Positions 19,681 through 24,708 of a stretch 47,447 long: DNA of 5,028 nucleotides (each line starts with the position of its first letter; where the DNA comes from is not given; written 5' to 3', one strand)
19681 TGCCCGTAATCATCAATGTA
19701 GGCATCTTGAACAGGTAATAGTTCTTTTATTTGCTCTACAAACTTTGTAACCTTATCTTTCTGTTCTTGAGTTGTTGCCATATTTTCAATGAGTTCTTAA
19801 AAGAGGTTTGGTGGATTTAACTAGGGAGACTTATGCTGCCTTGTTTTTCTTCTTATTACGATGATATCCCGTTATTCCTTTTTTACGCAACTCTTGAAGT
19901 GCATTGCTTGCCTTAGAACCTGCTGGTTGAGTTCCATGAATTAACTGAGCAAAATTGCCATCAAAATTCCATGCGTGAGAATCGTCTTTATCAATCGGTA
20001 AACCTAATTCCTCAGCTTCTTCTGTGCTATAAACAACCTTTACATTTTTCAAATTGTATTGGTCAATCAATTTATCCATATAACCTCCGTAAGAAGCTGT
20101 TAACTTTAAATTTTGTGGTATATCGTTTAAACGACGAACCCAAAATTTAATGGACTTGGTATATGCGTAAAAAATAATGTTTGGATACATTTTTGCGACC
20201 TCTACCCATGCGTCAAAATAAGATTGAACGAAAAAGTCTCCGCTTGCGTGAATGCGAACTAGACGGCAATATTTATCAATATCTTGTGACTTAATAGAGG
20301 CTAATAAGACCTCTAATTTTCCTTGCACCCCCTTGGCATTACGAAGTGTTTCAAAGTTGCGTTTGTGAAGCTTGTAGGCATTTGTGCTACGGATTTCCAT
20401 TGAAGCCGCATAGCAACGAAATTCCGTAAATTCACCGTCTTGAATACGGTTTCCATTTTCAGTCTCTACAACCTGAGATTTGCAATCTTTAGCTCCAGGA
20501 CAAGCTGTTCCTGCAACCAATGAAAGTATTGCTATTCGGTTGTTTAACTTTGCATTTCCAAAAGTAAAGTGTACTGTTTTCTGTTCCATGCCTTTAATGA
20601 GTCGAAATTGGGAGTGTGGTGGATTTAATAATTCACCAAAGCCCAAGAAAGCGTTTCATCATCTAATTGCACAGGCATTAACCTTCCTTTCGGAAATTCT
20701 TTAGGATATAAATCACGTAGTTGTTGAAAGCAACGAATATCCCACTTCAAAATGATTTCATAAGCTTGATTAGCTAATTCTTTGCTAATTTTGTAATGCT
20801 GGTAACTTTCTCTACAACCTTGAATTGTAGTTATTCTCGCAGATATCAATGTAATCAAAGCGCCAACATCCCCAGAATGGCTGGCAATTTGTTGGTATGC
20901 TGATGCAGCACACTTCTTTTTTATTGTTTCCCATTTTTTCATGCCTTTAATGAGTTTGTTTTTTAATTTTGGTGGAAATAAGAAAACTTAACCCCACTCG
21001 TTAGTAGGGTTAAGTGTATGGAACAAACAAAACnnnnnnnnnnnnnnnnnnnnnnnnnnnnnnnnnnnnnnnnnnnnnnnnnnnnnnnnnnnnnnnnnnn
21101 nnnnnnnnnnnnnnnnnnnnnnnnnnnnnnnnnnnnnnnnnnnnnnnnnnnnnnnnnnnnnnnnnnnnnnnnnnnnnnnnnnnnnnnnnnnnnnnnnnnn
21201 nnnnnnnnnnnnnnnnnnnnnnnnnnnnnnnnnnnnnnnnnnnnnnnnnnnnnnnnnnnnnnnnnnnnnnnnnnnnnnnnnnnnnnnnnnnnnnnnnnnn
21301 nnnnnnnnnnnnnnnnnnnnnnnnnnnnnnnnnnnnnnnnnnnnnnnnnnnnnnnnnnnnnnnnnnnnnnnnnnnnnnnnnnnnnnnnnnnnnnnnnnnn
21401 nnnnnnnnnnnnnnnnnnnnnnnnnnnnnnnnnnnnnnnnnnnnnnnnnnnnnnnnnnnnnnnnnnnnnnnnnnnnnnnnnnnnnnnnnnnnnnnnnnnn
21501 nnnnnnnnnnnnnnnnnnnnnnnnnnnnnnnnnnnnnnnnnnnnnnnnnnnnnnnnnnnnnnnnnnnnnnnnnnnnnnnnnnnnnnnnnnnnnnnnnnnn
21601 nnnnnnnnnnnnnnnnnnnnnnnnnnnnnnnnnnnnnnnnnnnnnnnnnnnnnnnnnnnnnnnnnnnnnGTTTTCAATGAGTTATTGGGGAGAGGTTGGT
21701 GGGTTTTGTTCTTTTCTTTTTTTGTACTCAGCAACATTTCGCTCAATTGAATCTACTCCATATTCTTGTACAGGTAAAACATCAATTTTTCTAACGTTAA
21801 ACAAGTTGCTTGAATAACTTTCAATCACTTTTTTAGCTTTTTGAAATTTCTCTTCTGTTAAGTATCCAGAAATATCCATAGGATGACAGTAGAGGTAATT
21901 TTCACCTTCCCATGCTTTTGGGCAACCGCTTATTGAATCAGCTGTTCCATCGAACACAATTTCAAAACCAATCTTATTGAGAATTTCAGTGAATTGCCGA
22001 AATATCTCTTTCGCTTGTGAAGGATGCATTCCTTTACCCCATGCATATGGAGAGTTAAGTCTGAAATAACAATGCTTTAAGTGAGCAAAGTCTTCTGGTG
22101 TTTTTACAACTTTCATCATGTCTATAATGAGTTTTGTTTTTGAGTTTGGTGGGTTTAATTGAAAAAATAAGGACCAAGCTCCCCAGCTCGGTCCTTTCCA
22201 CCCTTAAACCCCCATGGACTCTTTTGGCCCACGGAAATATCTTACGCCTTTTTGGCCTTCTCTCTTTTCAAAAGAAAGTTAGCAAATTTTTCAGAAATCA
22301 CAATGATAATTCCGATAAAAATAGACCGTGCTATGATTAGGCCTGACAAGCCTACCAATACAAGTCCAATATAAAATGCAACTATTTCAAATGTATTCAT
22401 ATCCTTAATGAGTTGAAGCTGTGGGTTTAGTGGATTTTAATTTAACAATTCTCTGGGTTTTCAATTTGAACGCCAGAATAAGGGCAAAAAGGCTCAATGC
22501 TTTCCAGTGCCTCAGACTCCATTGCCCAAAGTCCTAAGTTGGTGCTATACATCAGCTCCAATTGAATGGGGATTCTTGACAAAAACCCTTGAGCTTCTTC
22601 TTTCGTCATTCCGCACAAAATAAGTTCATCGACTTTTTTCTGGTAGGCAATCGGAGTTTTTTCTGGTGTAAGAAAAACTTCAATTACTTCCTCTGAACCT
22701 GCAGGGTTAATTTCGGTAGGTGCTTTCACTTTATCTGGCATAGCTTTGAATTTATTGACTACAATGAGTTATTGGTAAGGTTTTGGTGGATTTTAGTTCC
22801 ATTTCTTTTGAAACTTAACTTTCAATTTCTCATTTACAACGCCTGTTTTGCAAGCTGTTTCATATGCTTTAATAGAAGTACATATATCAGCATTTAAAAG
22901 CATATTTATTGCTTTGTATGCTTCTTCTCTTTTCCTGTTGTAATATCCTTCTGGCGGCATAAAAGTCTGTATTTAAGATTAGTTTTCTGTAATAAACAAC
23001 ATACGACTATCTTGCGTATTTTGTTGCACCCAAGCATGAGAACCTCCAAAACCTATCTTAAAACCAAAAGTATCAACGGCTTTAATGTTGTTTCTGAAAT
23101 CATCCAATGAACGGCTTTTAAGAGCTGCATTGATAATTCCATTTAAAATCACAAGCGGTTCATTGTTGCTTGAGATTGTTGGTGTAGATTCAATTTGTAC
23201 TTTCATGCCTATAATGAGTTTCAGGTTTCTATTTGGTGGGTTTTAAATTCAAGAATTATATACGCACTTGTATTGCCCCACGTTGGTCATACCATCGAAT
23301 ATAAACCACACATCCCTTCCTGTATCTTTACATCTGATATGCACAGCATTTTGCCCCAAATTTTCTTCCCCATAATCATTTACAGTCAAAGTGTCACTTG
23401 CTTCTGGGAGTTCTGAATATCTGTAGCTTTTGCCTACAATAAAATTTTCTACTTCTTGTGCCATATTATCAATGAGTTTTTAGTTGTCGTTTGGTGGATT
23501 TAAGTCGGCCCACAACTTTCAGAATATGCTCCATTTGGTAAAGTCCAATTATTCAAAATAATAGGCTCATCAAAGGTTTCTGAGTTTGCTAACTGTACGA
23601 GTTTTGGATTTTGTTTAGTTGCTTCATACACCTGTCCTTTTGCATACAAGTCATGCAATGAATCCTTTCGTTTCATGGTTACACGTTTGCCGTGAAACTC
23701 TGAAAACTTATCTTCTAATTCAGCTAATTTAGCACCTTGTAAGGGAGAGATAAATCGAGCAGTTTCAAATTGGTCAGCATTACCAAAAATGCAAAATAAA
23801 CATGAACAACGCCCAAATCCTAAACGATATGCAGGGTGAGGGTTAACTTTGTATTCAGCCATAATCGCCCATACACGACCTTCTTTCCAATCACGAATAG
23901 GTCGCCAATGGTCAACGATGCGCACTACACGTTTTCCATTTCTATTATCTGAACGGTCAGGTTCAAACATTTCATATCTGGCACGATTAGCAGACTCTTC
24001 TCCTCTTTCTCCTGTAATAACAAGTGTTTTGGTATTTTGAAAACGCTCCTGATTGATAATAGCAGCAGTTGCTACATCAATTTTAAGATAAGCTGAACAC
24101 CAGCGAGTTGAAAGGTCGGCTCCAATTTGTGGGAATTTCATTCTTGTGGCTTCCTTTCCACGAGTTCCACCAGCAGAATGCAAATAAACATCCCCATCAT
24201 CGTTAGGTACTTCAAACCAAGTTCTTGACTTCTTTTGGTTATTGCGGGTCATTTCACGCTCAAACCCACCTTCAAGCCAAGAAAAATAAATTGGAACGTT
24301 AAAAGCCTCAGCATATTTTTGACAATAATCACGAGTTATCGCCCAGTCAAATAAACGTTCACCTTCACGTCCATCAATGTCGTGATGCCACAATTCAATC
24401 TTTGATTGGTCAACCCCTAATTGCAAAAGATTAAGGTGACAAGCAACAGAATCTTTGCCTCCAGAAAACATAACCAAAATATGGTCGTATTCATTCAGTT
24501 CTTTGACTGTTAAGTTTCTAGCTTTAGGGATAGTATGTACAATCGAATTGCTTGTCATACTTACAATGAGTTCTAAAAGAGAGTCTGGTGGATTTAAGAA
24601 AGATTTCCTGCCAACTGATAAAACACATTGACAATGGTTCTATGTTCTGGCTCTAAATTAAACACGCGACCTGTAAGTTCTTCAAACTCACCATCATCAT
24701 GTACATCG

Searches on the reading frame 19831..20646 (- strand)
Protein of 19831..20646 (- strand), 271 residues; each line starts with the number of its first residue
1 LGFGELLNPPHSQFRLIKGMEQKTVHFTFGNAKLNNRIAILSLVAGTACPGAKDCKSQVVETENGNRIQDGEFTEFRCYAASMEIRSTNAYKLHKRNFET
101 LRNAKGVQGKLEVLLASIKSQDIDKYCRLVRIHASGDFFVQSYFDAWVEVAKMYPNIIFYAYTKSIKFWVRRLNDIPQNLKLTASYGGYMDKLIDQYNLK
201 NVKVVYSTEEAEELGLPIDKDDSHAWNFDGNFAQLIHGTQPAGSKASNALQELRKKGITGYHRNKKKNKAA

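Call 72: search_protein_families(library=phrogs, proteins=[window:19831-20646:-], max_evalue=0.001)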
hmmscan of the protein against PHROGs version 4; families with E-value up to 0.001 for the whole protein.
window:19831-20646:- (271 aa): 1 family
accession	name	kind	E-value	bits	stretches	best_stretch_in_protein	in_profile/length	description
phrog_1392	-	unknown function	1.2e-22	81.6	1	27-211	57-232/296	-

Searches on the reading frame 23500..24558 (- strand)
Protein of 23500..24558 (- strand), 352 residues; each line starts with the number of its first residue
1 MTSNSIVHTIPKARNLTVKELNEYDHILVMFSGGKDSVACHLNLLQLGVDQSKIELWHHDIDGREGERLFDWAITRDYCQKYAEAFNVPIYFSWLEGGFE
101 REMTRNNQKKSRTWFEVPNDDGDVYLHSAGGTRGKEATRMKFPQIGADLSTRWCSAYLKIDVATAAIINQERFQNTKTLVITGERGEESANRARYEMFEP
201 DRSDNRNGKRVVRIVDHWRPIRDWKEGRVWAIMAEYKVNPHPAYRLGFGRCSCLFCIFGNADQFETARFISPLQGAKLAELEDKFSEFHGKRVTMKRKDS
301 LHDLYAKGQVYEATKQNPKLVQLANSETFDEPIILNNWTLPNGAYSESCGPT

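Call 72: search_protein_families(library=phrogs, proteins=[window:23500-24558:-], max_evalue=0.001)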
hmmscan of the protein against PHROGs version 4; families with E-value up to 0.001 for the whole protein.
window:23500-24558:- (352 aa): 4 families
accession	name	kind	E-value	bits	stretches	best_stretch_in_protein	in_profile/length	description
phrog_424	-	moron, auxiliary metabolic gene and host takeover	3.5e-29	103.1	1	22-288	158-371/460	phosphoadenosine phosphosulfate reductase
phrog_2302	-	moron, auxiliary metabolic gene and host takeover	6e-14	52.8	1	20-246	23-226/381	phosphoadenosine phosphosulfate reductase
phrog_15238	-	unknown function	1.4e-05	26.1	0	27-54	14-41/215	-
phrog_12882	-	moron, auxiliary metabolic gene and host takeover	0.00021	21.2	0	151-195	128-173/404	phosphoadenosine phosphosulfate reductase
